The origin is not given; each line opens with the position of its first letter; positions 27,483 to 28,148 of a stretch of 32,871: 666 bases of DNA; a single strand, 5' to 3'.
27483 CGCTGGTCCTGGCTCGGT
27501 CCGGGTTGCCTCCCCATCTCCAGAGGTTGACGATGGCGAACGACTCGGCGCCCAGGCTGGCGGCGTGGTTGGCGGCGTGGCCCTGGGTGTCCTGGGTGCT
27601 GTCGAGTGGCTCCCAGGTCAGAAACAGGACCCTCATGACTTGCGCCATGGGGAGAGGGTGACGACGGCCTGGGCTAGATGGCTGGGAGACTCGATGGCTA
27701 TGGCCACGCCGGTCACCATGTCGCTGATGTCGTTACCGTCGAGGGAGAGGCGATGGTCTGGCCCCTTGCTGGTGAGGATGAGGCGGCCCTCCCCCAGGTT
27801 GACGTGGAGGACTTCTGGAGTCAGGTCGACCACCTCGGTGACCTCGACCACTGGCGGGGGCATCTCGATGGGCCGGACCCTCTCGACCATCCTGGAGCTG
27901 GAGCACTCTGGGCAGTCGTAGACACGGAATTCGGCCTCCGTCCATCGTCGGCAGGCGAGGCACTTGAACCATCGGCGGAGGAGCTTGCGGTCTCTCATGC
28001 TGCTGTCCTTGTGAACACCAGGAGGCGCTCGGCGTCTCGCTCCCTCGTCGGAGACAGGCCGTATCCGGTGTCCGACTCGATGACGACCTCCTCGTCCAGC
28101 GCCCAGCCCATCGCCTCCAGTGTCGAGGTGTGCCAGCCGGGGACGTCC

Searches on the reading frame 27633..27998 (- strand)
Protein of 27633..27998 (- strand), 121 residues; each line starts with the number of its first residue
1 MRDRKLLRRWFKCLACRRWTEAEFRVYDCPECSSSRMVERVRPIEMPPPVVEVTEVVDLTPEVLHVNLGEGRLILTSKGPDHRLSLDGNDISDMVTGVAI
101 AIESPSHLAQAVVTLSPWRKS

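Call 12: search_protein_families(library=phrogs, max_evalue=0.001, proteins=[window:27633-27998:-])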
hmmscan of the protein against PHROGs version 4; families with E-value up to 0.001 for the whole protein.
window:27633-27998:- (121 aa): 0 families

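Call 40: search_protein_families(library=pfam, max_evalue=0.01, proteins=[window:27633-27998:-])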
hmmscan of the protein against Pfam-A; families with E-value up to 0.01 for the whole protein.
window:27633-27998:- (121 aa): 2 families
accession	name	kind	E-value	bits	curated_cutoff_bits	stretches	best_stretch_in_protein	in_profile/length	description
PF03107.22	C1_2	-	0.0011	19.7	26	1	10-33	17-40/48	C1 domain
PF23455.1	DUF7129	-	0.0055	16.9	30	1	11-35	12-36/45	Domain of unknown function (DUF7129)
